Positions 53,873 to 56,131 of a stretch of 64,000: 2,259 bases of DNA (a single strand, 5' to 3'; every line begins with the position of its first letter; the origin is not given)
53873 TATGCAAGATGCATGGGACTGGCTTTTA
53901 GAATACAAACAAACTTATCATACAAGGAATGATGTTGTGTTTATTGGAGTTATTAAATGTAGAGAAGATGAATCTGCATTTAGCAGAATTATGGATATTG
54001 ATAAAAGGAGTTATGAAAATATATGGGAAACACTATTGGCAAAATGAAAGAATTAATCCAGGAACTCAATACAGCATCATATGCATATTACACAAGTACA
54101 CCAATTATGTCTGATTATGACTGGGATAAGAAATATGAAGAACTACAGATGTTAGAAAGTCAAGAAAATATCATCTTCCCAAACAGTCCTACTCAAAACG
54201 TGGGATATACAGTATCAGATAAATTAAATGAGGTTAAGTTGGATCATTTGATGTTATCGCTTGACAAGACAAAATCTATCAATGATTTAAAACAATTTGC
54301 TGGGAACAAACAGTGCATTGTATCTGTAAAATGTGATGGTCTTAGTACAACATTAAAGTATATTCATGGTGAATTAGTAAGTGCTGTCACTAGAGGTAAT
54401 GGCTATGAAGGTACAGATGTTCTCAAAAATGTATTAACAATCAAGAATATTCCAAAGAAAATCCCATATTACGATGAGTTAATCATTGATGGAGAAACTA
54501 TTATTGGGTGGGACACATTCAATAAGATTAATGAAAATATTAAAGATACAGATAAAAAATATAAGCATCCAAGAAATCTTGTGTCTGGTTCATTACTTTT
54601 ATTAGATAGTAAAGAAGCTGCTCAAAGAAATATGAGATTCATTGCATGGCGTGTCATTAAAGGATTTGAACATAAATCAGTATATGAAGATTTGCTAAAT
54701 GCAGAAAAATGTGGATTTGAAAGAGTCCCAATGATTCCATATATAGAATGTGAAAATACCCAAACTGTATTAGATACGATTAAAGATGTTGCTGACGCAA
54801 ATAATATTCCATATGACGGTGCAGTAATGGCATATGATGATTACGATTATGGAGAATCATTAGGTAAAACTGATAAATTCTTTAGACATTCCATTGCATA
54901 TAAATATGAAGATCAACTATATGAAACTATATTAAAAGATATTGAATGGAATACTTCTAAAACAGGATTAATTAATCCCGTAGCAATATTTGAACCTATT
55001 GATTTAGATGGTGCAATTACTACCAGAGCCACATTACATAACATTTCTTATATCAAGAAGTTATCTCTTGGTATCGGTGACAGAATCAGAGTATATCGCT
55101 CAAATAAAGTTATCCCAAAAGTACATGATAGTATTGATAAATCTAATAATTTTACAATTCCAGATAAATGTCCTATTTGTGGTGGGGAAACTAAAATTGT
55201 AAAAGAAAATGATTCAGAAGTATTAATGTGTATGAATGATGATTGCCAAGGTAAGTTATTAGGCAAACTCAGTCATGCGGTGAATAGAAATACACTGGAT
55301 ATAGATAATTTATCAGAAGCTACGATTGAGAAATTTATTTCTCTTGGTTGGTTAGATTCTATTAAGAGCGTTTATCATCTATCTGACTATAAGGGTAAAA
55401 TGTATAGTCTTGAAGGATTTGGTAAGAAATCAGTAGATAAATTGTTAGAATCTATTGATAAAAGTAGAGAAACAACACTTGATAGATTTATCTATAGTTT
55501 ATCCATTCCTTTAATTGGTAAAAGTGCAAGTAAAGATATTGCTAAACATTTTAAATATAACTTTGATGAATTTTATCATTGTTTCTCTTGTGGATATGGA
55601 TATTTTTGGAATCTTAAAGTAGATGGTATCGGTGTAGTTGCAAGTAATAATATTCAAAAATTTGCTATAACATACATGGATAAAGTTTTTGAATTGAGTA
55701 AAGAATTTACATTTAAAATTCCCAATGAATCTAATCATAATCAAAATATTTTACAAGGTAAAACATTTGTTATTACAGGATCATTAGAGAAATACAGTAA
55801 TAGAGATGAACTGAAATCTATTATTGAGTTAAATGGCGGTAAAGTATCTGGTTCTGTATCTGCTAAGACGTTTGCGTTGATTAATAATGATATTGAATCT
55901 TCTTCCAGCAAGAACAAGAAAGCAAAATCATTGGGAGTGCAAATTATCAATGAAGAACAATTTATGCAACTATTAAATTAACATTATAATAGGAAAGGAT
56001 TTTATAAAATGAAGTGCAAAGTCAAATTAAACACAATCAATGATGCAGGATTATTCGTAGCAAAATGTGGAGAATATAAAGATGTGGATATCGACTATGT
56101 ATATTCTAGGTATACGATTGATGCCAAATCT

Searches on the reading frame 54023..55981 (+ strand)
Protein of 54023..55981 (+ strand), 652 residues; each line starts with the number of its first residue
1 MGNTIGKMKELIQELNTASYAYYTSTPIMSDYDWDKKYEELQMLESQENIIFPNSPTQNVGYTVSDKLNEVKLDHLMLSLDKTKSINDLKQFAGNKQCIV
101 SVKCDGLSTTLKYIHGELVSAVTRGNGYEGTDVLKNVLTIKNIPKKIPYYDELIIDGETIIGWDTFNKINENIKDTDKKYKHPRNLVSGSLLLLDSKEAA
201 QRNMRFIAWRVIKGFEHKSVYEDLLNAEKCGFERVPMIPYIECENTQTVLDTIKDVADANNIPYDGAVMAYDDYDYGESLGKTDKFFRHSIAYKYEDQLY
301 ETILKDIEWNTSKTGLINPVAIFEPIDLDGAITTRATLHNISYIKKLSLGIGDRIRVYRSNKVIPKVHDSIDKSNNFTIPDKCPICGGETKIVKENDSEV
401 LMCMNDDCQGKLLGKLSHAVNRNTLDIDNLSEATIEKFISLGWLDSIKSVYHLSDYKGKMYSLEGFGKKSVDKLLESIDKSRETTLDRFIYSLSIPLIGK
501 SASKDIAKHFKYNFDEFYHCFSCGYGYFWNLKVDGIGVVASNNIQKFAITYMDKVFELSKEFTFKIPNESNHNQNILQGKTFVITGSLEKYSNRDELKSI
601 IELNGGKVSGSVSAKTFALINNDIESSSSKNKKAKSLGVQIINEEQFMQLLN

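Call 15: search_protein_families(library=pfam, proteins=[window:54023-55981:+], max_evalue=0.001)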
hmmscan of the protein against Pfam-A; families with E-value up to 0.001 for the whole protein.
window:54023-55981:+ (652 aa): 7 families
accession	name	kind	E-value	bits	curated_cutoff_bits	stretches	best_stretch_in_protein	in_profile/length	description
PF01653.23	DNA_ligase_aden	-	2.3e-43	149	27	1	67-296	3-251/253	NAD-dependent DNA ligase adenylation domain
PF03120.22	DNA_ligase_OB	-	1.6e-21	76.4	32.9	1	301-374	1-74/79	NAD-dependent DNA ligase OB-fold domain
PF00533.33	BRCT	-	2.8e-13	50.3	21.3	1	573-650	2-77/78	BRCA1 C Terminus (BRCT) domain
PF16589.12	BRCT_2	-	2e-05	25.2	27.3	1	575-628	1-53/86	BRCT domain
PF12826.13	HHH_2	-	0.00018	22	27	0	488-511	1-24/64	Helix-hairpin-helix motif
PF12738.14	PTCB-BRCT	-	0.00046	20.6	22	1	592-643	12-60/63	twin BRCT domain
PF14354.12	Lar_restr_allev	-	0.00086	19.9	28.6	0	382-410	5-33/58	Restriction alleviation protein Lar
